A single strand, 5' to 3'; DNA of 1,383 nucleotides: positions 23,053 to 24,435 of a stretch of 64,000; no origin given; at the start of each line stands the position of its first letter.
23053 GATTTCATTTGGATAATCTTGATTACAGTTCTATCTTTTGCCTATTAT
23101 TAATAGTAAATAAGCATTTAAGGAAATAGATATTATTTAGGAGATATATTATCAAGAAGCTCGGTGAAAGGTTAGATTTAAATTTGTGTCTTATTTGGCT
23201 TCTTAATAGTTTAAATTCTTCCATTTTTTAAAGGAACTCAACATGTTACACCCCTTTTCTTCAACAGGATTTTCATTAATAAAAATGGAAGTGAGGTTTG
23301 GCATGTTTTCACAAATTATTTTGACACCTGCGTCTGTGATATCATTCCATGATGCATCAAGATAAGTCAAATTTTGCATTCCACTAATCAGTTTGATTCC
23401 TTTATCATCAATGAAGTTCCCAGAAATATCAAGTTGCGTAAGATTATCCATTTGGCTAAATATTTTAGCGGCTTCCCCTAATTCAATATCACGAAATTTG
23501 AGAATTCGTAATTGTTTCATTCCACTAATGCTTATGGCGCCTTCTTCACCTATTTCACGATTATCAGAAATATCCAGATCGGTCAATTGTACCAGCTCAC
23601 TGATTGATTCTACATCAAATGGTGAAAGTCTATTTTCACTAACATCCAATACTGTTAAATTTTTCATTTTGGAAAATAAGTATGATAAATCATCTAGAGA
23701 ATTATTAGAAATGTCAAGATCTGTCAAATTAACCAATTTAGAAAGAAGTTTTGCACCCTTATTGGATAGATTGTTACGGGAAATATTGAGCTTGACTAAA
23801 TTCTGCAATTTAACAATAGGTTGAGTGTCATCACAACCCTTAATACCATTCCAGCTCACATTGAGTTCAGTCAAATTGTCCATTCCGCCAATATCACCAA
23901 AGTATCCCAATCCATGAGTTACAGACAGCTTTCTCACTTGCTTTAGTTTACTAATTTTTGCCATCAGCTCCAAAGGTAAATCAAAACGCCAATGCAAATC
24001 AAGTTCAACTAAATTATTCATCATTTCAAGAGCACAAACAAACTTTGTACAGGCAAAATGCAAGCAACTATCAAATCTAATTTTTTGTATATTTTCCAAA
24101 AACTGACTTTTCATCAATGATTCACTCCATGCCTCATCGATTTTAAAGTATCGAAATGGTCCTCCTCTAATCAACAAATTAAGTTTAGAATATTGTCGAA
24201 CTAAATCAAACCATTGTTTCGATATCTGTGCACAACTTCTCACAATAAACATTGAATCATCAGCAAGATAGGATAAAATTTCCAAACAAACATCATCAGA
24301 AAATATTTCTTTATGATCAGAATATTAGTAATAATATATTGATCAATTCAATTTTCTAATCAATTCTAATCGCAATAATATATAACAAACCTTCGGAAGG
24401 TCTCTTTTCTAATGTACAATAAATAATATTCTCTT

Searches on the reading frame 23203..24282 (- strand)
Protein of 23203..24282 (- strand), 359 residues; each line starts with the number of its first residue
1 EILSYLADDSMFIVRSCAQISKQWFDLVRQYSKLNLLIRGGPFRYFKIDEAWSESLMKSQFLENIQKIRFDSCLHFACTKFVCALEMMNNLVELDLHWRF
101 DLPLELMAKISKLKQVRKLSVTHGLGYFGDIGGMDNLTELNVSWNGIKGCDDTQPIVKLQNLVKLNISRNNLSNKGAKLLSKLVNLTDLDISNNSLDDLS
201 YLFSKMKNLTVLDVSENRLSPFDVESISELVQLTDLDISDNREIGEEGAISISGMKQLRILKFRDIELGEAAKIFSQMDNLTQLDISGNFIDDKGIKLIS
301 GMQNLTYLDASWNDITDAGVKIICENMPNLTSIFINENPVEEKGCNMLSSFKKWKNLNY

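Call 11: search_protein_families(library=pfam, proteins=[window:23203-24282:-], max_evalue=0.01)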
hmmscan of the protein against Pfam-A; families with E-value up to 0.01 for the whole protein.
window:23203-24282:- (359 aa): 11 families
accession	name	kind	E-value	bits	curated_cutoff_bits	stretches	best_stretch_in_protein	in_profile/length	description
PF13516.12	LRR_6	-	2.5e-20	71.3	23.4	1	303-321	3-21/24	Leucine Rich repeat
PF13855.12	LRR_8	-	5.3e-20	71.4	27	3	202-242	20-60/61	Leucine rich repeat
PF12799.13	LRR_4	-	2.3e-19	69.4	27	5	185-222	2-39/44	Leucine Rich repeats (2 copies)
PF23598.1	LRR_14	-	3.6e-12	46.1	40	1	130-332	65-267/353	Leucine-rich repeat region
PF00560.39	LRR_1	-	9.9e-12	43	20.6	0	208-229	1-22/23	Leucine Rich Repeat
PF25013.1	LRR_Zer-1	-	8.4e-08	32.9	27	1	178-295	2-102/137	Zer-1-like, Leucine-rich repeats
PF23952.1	LRR_EndoS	-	1.6e-06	28.7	27.9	1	223-289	51-116/116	Endo-beta-N-acetylglucosaminidase EndoS LRR domain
PF14580.12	LRR_9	-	0.0032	17.5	30.5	0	206-274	87-161/175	Leucine-rich repeat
PF24048.1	LRR_NXF1-5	-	0.0039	17.2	30.5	0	184-220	54-93/142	NXF1/2/3/5 leucine-rich repeat domain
PF23211.1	LRR_LRWD1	-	0.0059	16.8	28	0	161-241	17-96/190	Leucine-rich repeat and WD repeat-containing protein 1, LRR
PF13306.12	LRR_5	-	0.006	16.9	27.7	0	160-245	34-116/127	BspA type Leucine rich repeat region (6 copies)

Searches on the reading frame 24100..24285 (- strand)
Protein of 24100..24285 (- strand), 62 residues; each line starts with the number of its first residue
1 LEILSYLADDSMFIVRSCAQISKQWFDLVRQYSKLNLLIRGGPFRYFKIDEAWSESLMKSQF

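Call 86: search_protein_families(library=pfam, proteins=[window:24100-24285:-], max_evalue=10)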
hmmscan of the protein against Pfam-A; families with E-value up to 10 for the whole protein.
window:24100-24285:- (62 aa): 2 families
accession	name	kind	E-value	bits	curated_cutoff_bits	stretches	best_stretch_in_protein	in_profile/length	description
PF12937.12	F-box-like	-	0.0037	17.5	24.3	1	2-30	11-36/47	F-box-like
PF25039.1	BLTP1_M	-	0.33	8.5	27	1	12-34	1321-1343/1483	BLTP1-like family middle region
